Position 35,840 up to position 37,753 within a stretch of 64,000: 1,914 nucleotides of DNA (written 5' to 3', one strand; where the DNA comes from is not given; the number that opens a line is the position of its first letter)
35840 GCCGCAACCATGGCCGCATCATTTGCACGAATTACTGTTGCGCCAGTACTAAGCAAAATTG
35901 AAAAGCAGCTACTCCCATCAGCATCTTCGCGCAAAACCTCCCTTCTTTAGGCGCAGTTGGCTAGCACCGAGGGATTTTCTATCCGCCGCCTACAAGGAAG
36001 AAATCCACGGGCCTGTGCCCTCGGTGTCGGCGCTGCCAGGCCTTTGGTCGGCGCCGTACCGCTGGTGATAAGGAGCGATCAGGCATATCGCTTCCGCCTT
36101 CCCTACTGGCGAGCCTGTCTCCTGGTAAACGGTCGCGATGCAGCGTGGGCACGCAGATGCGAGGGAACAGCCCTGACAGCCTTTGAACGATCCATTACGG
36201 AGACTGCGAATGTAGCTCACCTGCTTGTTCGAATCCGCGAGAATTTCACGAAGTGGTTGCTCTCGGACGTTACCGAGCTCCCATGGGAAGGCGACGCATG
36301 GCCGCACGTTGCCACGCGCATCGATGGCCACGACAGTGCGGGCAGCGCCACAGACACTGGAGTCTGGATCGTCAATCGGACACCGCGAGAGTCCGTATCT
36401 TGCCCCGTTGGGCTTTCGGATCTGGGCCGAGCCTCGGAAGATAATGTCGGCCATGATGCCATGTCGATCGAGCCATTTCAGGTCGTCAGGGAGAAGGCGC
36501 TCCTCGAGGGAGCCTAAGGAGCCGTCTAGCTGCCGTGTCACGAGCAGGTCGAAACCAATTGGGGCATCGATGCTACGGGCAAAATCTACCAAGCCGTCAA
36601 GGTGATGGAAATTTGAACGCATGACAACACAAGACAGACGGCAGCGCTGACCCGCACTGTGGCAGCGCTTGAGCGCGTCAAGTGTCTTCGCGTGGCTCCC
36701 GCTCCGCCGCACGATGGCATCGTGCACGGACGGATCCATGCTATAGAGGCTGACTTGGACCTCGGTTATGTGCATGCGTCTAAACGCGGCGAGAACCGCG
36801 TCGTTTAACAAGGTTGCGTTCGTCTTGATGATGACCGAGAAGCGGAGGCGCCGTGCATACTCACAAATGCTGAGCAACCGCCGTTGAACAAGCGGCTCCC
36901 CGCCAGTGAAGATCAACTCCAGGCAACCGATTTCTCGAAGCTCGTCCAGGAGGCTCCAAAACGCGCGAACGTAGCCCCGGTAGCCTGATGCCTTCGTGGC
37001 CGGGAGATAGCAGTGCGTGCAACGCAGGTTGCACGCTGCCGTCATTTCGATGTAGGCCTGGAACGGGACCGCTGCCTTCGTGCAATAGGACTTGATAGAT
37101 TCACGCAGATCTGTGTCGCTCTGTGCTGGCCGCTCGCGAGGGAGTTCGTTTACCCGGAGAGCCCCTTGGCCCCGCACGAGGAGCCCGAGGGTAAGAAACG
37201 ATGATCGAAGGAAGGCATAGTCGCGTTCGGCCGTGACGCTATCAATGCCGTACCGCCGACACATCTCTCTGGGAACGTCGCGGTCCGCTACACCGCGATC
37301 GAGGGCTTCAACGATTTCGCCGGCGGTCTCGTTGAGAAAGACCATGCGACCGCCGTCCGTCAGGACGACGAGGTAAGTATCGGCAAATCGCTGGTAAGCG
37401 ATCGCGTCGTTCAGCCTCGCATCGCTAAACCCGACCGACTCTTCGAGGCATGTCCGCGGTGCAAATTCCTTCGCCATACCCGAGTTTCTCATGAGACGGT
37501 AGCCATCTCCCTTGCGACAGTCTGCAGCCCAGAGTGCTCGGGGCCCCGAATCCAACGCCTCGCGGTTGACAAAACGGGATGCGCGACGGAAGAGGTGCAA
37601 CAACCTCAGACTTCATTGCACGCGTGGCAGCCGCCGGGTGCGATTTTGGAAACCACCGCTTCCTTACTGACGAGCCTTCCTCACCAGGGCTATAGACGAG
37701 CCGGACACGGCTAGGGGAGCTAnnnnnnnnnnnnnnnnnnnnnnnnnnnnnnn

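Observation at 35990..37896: Minimal radical-SAM/SPASM RiPP locus: RRE-fused maturase with an unannotated Cys-rich precursor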

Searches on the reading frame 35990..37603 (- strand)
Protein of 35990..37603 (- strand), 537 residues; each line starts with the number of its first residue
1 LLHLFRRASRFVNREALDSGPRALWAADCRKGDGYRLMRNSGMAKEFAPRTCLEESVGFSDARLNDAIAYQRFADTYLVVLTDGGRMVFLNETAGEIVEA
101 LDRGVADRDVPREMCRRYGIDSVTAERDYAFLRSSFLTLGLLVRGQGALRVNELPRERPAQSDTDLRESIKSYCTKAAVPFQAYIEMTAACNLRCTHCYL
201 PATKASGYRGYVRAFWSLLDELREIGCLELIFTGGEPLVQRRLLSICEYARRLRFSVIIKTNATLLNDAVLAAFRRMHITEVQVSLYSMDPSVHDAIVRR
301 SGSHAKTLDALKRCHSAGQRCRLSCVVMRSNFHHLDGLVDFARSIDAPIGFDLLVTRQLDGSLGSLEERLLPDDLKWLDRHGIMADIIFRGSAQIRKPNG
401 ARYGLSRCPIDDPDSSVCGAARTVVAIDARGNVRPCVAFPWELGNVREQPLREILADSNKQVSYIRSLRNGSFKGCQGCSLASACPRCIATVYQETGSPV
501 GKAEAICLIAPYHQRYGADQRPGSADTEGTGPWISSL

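Call 3: search_protein_families(library=pfam, proteins=[window:35990-37603:-], max_evalue=1)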
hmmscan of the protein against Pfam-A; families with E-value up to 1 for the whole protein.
window:35990-37603:- (537 aa): 5 families
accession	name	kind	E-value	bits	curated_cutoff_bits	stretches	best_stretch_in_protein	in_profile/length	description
PF04055.27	Radical_SAM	-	2.2e-23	83.7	29.5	1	185-341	1-165/166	Radical SAM superfamily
PF13186.11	SPASM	-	3.9e-09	37.1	21.5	1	418-479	1-66/67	Iron-sulfur cluster-binding domain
PF05402.18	PqqD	-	9.9e-06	26.2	23.4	1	80-130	5-55/67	Coenzyme PQQ synthesis protein D (PqqD)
PF13353.11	Fer4_12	-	0.00078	20.2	22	1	189-268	13-96/137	4Fe-4S single cluster domain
PF19238.5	Radical_SAM_2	-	0.21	11.7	26.7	0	263-329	59-126/151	Radical SAM-like domain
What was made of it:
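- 37187..37420 (-): N-terminal RiPP recognition element (PqqD-like winged helix, residues about 20-97 of the 495-aa form). PF05402 scores 26.2 bits against GA 23.4 (call 3).
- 36581..37051 (-): Radical SAM core. The CX3CX2C motif (C149/C153/C156) lies at 37010-37033. PF04055 scores 83.7 bits (call 3).
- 36083..36352 (-): SPASM auxiliary-cluster domain with seven invariant Cys: C376-X12-G-X4-C394, C434-X2-C437-X5-C443-X2-C446, C465. PF13186 scores 37.1 bits (call 3).
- On RRE-dependent radical SAM/SPASM RiPP maturase with cognate precursor (generic kind): PF04055 scores 83.7 bits against GA 29.5 (call 3). PF13186 scores 37.1 bits against GA 21.5 (call 3).
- Checked: Pfam hits pass their gathering scores (call 3): PqqD 26.2 bits (GA 23.4), Radical_SAM 83.7 (GA 29.5), SPASM 37.1 (GA 21.5).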

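Call 4: search_protein_families(library=ncbifam, proteins=[window:35990-37603:-], max_evalue=1)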
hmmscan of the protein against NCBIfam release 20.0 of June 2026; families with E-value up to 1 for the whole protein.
window:35990-37603:- (537 aa): 87 families (the best 25 are shown)
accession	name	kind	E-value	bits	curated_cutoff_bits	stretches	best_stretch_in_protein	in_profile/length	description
TIGR04055.1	rSAM_NirJ2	equivalog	5.9e-33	114.8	500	2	187-347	6-166/326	putative heme d1 biosynthesis radical SAM protein NirJ2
TIGR04053.2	TIGR04053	equivalog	1.6e-31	109.9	395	2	179-346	6-177/366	TIGR04053 family radical SAM/SPASM domain-containing protein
NF045574.1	sacti_mat_StsB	exception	8.9e-30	103.9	625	1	181-499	96-406/466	StsB family radical SAM/SPASM domain sactipeptide maturase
TIGR04545.1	rSAM_ahbD_hemeb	equivalog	1.3e-29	103.8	500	2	186-347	5-167/339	heme b synthase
TIGR03962.1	mycofact_rSAM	equivalog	2.4e-27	96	265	1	183-510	14-334/339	mycofactocin radical SAM maturase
TIGR04054.1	rSAM_NirJ1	equivalog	6e-27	94.2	650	2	185-344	40-199/387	putative heme d1 biosynthesis radical SAM protein NirJ1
TIGR02109.1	PQQ_syn_pqqE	equivalog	6.3e-26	91.1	381.35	1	178-519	4-342/358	pyrroloquinoline quinone biosynthesis protein PqqE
TIGR04303.1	GeoRSP_rSAM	equivalog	4.4e-25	88.9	400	1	187-485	11-302/325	GeoRSP system radical SAM/SPASM protein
TIGR04051.1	rSAM_NirJ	equivalog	1.8e-24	86.4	515.45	2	187-343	8-164/354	heme d1 biosynthesis radical SAM protein NirJ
TIGR04546.1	rSAM_ahbC_deAc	equivalog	5.3e-22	78.2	650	1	186-354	44-213/390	12,18-didecarboxysiroheme deacetylase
NF047865.1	rSAM_PapB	equivalog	2e-21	76.6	340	2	186-322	8-158/330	PapB family radical SAM/SPASM ranthipeptide maturase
TIGR04317.1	W_rSAM_matur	equivalog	3.9e-21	75.6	380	2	183-346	6-175/349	tungsten cofactor oxidoreductase radical SAM maturase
TIGR04347.1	pseudo_SAM_Halo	equivalog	4.8e-21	75.5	525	2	186-342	43-199/390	TIGR04347 family pseudo-SAM/SPASM protein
TIGR04163.1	rSAM_cobopep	equivalog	4.3e-20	71.9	375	2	166-348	50-241/428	peptide-modifying radical SAM enzyme CbpB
TIGR04250.1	SCM_rSAM_ScmE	equivalog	4.4e-20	71.9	400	2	184-341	6-164/358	SynChlorMet cassette radical SAM/SPASM protein ScmE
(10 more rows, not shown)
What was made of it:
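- On Sactipeptide synthases (AlbA, SkfB, StsB): StsB scores 103.9 against 625 and AlbA 70.1 against 850 (call 4).
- On Ranthipeptide maturases (PapB/CteB, SCIFF): PapB scores 76.6 against 340 (call 4).
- On Streptide-type Lys-Trp cross-linkers (SuiB/StrB, WgkB): WgkB scores 70.2 against 650 (call 4).
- On Peptide-derived cofactor maturases (PqqE, MftC): PqqE scores 91.1 against 381 and MftC 96 against 265 (call 4).
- On SynChlorMet cassette (ScmC/ScmE/ScmF): ScmE scores 71.9 and ScmF 65 against 400 (call 4).
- Closest known: Sactipeptide and ranthipeptide synthases. Same: StsB gives a full-length NCBIfam alignment (104 bits, call 4).
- Closest known: Sactipeptide and ranthipeptide synthases. 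Different: All equivalog scores are far below their cutoffs: StsB 104/625, AlbA 70/850, PapB 77/340 (call 4).
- Closest known: SynChlorMet-type cassettes. Different: ScmE and ScmF score 72 and 65 bits against a cutoff of 400 (call 4).
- The full-length NCBIfam matches, which are among the higher-scoring ones, include MftC and PqqE (call 4). All equivalog scores are far below their cutoffs (call 4).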

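Call 5: find_homologous_proteins(query=window:35990-37603:-)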
Query window:35990-37603:- (537 aa): 128 proteins with E <= 0.001 among 8000 candidates; the best 120 are listed.
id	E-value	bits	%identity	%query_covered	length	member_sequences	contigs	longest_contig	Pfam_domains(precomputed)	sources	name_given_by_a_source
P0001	0.0e+0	1132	100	92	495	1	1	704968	PF13186.12,PF04055.28,PF05402.19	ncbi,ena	-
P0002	7.5e-190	650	61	89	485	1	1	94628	PF13186.12,PF04055.28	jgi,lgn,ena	-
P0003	8.3e-186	637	60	89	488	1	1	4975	PF13186.12,PF04055.28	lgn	-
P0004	3.8e-160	552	54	86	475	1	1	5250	PF13186.12,PF04055.28,PF05402.19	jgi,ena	-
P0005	5.4e-158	545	52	86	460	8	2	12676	PF13186.12,PF04055.28,PF05402.19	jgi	jgi:radical SAM protein with 4Fe4S-binding SPASM domain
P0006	4.9e-154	532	54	84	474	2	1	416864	PF13186.12,PF04055.28,PF05402.19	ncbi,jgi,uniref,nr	ncbi:PqqD family peptide modification chaperone [Candidatus Thiodictyon syntrophicum]|jgi:radical SA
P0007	1.2e-136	475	47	85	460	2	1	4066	PF13186.12,PF04055.28,PF05402.19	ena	-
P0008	6.2e-136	472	48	86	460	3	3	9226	PF13186.12,PF04055.28,PF05402.19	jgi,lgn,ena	jgi:radical SAM protein with 4Fe4S-binding SPASM domain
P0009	2.9e-131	457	47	85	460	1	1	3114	PF13186.12,PF04055.28,PF05402.19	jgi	jgi:radical SAM protein with 4Fe4S-binding SPASM domain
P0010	1.0e-46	178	33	66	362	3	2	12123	PF13186.12,PF04055.28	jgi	-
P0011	2.2e-39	154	33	63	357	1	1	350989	PF13186.12,PF04055.28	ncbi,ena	-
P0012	3.7e-29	120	31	63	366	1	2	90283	PF04055.28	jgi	jgi:radical SAM protein with 4Fe4S-binding SPASM domain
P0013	8.9e-29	119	30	63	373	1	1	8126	PF04055.28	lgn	-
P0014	3.5e-28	117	28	63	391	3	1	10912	PF13186.12,PF04055.28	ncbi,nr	ncbi:radical SAM protein, partial [Myxococcota bacterium]|nr:radical SAM protein [Myxococcota bacter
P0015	1.1e-27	115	33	53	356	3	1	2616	PF04055.28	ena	-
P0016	2.9e-26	111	28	62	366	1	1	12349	PF04055.28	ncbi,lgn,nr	ncbi:MAG: radical SAM protein [Anaerolineae bacterium]|nr:radical SAM protein [Anaerolineae bacteriu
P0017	5.0e-26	110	26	66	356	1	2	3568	PF04055.28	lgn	-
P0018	3.5e-25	107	30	47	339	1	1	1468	PF04055.28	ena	-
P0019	8.7e-25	106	28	66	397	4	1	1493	PF04055.28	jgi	jgi:radical SAM protein with 4Fe4S-binding SPASM domain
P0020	9.0e-25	106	27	61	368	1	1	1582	PF04055.28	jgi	-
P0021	1.0e-23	102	28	56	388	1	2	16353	PF13186.12,PF04055.28,PF13353.12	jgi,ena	-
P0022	2.2e-23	101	27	58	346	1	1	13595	PF04055.28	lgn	-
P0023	6.0e-23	100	29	65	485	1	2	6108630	PF13186.12,PF04055.28,PF13353.12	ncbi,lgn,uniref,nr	ncbi:StsB family radical SAM/SPASM domain sactipeptide maturase [Kitasatospora viridis]|uniref:Radic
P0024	3.1e-22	97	27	65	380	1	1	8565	PF04055.28,PF13353.12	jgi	jgi:MoaA/NifB/PqqE/SkfB family radical SAM enzyme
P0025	4.0e-22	97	28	66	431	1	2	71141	PF13186.12,PF04055.28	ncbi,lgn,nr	ncbi:MAG: radical SAM protein [Chloroflexi bacterium]|nr:radical SAM protein [Chloroflexota bacteriu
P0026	9.9e-22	96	28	58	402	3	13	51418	PF13186.12,PF04055.28,PF13353.12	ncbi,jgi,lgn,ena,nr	ncbi:MAG TPA: radical SAM protein [Syntrophales bacterium]|nr:radical SAM protein [Syntrophales bact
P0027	1.3e-21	95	28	62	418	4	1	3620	PF13186.12,PF04055.28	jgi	-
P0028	2.1e-21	95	26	65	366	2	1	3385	PF04055.28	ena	-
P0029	2.6e-21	94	30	59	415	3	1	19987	PF13186.12,PF04055.28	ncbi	-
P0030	3.9e-21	94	29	59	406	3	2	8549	PF13186.12,PF04055.28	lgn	-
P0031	7.8e-21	93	29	59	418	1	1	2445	PF13186.12,PF04055.28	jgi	jgi:radical SAM protein with 4Fe4S-binding SPASM domain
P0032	1.1e-20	92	29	52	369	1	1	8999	PF13186.12,PF04055.28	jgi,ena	jgi:radical SAM protein with 4Fe4S-binding SPASM domain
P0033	1.2e-20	92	28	61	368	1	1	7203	PF04055.28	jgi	jgi:radical SAM protein with 4Fe4S-binding SPASM domain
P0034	1.4e-20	92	28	60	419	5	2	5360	PF13186.12,PF04055.28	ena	-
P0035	1.5e-20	92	28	60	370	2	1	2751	PF13186.12,PF04055.28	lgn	-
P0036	1.7e-20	92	29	68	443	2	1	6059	PF13186.12,PF04055.28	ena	-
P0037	4.2e-20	90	27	56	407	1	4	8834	PF13186.12,PF04055.28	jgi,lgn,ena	-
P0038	4.9e-20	90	30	57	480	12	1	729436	PF13186.12,PF04055.28,PF13353.12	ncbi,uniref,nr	ncbi:StsB family radical SAM/SPASM domain sactipeptide maturase [Herbidospora sp. NBRC 101105]|unire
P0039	1.4e-19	88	27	78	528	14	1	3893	PF04909.21,PF13186.12,PF04055.28,PF13353.12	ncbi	-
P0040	2.8e-19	88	28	59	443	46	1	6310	PF13186.12,PF04055.28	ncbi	-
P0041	6.1e-19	86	29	61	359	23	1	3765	PF13186.12,PF04055.28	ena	-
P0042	6.3e-19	86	28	60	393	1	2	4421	PF13186.12,PF04055.28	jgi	jgi:radical SAM protein with 4Fe4S-binding SPASM domain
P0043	3.9e-18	84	36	27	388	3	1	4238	PF13186.12,PF04055.28,PF13353.12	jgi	-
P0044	1.4e-17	82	26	62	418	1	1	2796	PF13186.12,PF04055.28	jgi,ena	-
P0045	8.3e-17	79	25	60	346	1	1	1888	PF13186.12,PF04055.28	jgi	-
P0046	9.0e-17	79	28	60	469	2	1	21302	PF04055.28,PF13353.12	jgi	jgi:radical SAM protein with 4Fe4S-binding SPASM domain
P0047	2.6e-16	78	27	52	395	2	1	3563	PF13186.12,PF04055.28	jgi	-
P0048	3.3e-16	77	28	63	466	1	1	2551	PF13186.12,PF04055.28,PF13353.12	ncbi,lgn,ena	-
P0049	8.0e-16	76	26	57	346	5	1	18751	PF04055.28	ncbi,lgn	-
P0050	3.4e-15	74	26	61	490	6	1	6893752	PF13186.12,PF04055.28,PF13353.12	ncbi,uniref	ncbi:StsB family radical SAM/SPASM domain sactipeptide maturase [Solwaraspora sp. WMMA2101]|uniref:S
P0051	4.9e-15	74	23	64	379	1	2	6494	PF04055.28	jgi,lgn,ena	-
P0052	7.0e-15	73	23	58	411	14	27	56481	PF13186.12,PF04055.28,PF13353.12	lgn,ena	-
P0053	1.6e-14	72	23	82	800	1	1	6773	PF13489.13,PF08241.19,PF13847.13,PF06325.20,PF13186.12,PF13649.13,PF04055.28,PF13353.12,PF05148.22,PF20922.4,PF01135.26,PF01209.25,PF08242.19,PF05402.19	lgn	-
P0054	2.2e-14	71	31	33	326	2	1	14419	PF04055.28,PF13353.12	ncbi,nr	ncbi:radical SAM protein [Candidatus Gottesmanbacteria bacterium]|nr:radical SAM protein [Candidatus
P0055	2.5e-14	71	26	60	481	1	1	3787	PF13186.12,PF04055.28,PF13353.12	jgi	-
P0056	6.3e-14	70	23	61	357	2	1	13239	PF04055.28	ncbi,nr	ncbi:MAG: radical SAM protein [Clostridiaceae bacterium]|nr:radical SAM protein [Clostridiaceae bact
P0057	7.0e-14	70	27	59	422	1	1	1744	PF13186.12,PF04055.28,PF05402.19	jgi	jgi:radical SAM protein with 4Fe4S-binding SPASM domain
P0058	7.9e-14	70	27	58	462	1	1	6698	PF13186.12,PF04055.28,PF13353.12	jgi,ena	jgi:radical SAM protein with 4Fe4S-binding SPASM domain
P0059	1.2e-13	69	26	58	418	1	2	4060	PF13186.12,PF04055.28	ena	-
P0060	2.7e-13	68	26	63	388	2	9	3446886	PF13186.12,PF04055.28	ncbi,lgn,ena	ncbi:mycofactocin radical SAM maturase [Naumannella huperziae]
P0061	1.2e-12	66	30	31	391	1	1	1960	PF13186.12,PF04055.28,PF13353.12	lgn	-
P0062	1.6e-12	65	30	29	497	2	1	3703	PF04055.28,PF13353.12,PF05402.19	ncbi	-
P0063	3.8e-12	64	24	76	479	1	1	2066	PF13186.12,PF04055.28,PF13353.12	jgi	jgi:radical SAM protein with 4Fe4S-binding SPASM domain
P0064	5.1e-12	64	34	30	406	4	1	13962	PF04055.28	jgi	-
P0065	1.1e-11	62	27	60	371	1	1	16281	PF13186.12,PF04055.28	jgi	jgi:SynChlorMet cassette radical SAM/SPASM protein ScmE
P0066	1.9e-11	62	26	64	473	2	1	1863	PF13186.12,PF04055.28,PF13353.12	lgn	-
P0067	2.0e-11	62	26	61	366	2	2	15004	PF13186.12,PF04055.28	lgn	-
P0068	3.9e-11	61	28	56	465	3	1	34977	PF13186.12,PF04055.28,PF13353.12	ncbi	-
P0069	1.6e-10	59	31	29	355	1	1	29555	PF13186.12,PF04055.28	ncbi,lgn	-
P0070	2.8e-10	58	32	26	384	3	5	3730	PF13186.12,PF04055.28,PF13353.12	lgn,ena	-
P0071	5.0e-10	57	26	58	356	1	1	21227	PF13186.12,PF04055.28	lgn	-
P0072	6.4e-10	57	25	38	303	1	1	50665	PF04055.28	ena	-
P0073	9.8e-10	56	29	56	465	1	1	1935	PF13186.12,PF04055.28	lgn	-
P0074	1.0e-9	56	35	18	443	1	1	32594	PF13186.12,PF04055.28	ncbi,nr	ncbi:MAG: radical SAM protein [Deltaproteobacteria bacterium]|nr:radical SAM protein [Deltaproteobac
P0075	1.3e-9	56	26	31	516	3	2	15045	PF04055.28,PF05402.19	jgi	-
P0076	1.6e-9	55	24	57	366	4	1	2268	PF13186.12,PF04055.28,PF13353.12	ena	-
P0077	3.4e-9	54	33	29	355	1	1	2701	PF04055.28,PF06463.19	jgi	jgi:GTP 3',8-cyclase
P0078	3.5e-9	54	26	37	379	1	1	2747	PF04055.28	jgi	jgi:MoaA/NifB/PqqE/SkfB family radical SAM enzyme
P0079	4.8e-9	54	26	61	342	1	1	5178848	PF13186.12,PF04055.28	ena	-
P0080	4.8e-9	54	31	28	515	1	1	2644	PF04055.28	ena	-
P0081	7.6e-9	53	28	31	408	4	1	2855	PF04055.28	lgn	-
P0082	8.2e-9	53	30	32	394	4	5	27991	PF04055.28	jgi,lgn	jgi:radical SAM protein with 4Fe4S-binding SPASM domain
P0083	1.0e-8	53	27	56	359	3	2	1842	PF13186.12,PF04055.28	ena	-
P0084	1.5e-8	52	30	30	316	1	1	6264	PF04055.28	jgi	-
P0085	3.3e-8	51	28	34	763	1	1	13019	PF00331.27,PF04055.28,PF13353.12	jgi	jgi:endo-1,4-beta-xylanase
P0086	3.7e-8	51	29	34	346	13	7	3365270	PF04055.28,PF13353.12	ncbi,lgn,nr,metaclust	ncbi:radical SAM superfamily protein [Burkholderia multivorans]|nr:radical SAM superfamily protein [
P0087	1.2e-7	49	26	52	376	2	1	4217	PF04055.28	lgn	-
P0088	1.8e-7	49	28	50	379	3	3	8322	PF04055.28,PF13353.12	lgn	-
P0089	4.6e-7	47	29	30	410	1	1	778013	PF04055.28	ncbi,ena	-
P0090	7.8e-7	46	29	32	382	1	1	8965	PF13186.12,PF04055.28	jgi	jgi:radical SAM protein with 4Fe4S-binding SPASM domain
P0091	9.3e-7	46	28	57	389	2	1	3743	PF13186.12,PF04055.28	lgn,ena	-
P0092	1.2e-6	46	30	20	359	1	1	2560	PF04055.28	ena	-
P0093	2.1e-6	45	25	59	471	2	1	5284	PF13186.12,PF04055.28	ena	-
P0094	2.3e-6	45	31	31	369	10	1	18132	PF04055.28,PF06463.19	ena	-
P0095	2.8e-6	45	29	30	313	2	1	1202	PF04055.28,PF13353.12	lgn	-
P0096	5.3e-6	44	32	24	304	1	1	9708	PF04055.28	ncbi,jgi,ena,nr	ncbi:MAG: radical SAM protein [Gemmatimonadota bacterium]|nr:radical SAM protein [Gemmatimonadota ba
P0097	5.5e-6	44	24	51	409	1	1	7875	PF13186.12,PF04055.28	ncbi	-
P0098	1.0e-5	43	24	59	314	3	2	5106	PF04055.28,PF13353.12,PF06463.19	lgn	-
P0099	1.1e-5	43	30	24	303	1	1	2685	PF04055.28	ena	-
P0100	1.6e-5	42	30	25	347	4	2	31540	PF13186.12,PF04055.28,PF13353.12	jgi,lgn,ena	-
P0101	1.8e-5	42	33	24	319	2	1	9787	PF04055.28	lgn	-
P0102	2.4e-5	42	31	29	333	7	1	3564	PF04055.28,PF13353.12,PF06463.19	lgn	-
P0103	2.6e-5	41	25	32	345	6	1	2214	PF04055.28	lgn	-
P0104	4.6e-5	41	25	60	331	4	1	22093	PF04055.28,PF13353.12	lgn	-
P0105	5.4e-5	40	29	31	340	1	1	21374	PF04055.28,PF06463.19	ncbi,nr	ncbi:MAG TPA: GTP 3',8-cyclase MoaA [Thermoanaerobaculia bacterium]|nr:GTP 3',8-cyclase MoaA [Thermo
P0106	5.4e-5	40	30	32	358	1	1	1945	PF13186.12,PF04055.28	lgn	-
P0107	8.2e-5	40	30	31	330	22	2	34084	PF04055.28,PF13353.12,PF06463.19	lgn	-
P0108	1.0e-4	39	30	22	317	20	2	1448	PF04055.28,PF13353.12,PF06463.19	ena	-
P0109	1.0e-4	39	24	59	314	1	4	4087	PF04055.28,PF13353.12,PF06463.19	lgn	-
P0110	1.1e-4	39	29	30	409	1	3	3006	PF04055.28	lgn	-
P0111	1.2e-4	39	30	29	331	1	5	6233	PF04055.28,PF13353.12,PF06463.19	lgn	-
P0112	1.3e-4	39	30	23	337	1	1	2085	PF04055.28,PF13353.12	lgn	-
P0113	1.4e-4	39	30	26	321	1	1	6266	PF13186.12,PF04055.28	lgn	-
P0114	1.9e-4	39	31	23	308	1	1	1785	PF13186.12,PF04055.28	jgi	-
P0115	2.3e-4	38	30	27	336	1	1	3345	PF04055.28,PF13353.12,PF06463.19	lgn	-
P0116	2.4e-4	38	26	34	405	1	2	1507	PF04055.28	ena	-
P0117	2.5e-4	38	26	34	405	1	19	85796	PF04055.28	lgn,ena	-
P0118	2.5e-4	38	26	34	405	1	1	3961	PF04055.28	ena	-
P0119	2.6e-4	38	26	34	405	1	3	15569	PF04055.28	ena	-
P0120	2.9e-4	38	26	34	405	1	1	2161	PF04055.28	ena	-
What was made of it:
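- Only 64 kb of a contig of at least 705 kb was visible (call 5).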

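Call 7: find_encoding_contigs(protein=P0002, flank=6000, max_places=3)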
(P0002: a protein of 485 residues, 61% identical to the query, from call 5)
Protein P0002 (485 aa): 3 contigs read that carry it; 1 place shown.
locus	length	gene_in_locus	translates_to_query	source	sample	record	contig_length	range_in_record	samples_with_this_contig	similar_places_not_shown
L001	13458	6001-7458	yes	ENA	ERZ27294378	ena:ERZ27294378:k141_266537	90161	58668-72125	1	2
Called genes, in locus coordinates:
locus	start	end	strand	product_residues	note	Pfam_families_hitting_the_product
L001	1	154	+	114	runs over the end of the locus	PF13396:PLDc_N (weak)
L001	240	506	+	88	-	-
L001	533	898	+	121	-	-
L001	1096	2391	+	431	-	PF00656:Peptidase_C14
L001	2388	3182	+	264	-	PF14326:DUF4384 (weak)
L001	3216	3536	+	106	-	-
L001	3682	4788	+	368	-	PF00041:fn3 (weak), PF07603:Lcl_C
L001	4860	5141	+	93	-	-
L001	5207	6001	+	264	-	-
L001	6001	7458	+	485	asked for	PF04055:Radical_SAM, PF13186:SPASM (weak)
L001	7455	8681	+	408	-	PF04055:Radical_SAM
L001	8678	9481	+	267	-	PF04909:Amidohydro_2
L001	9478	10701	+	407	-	PF02624:YcaO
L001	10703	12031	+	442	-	PF07812:TfuA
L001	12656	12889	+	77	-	-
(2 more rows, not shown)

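Call 8: find_encoding_contigs(protein=P0006, flank=6000, max_places=3)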
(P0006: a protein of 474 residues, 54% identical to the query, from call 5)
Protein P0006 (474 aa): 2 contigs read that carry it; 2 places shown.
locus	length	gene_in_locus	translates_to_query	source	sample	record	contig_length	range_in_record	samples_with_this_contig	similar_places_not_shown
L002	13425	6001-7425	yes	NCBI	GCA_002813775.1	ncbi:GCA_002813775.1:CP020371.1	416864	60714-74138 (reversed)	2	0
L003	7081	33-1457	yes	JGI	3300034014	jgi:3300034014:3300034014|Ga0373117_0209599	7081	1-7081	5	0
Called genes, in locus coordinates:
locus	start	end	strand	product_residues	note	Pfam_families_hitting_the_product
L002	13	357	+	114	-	PF00216:Bac_DNA_binding, PF18291:HU-HIG (weak)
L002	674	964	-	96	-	PF05016:ParE_toxin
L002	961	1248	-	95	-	PF01402:RHH_1 (weak), PF03693:ParD_antitoxin (weak)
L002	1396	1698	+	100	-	PF00582:Usp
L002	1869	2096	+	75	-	-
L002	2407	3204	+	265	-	-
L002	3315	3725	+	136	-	-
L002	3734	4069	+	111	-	PF05717:TnpB_IS66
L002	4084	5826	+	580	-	PF03050:DDE_Tnp_IS66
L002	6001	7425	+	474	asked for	PF05402:PqqD (weak), PF04055:Radical_SAM, PF13186:SPASM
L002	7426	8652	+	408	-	PF04055:Radical_SAM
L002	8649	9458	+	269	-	PF04909:Amidohydro_2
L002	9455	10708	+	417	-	PF02624:YcaO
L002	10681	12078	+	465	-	PF07812:TfuA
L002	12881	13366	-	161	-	-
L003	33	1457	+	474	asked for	PF05402:PqqD (weak), PF04055:Radical_SAM, PF13186:SPASM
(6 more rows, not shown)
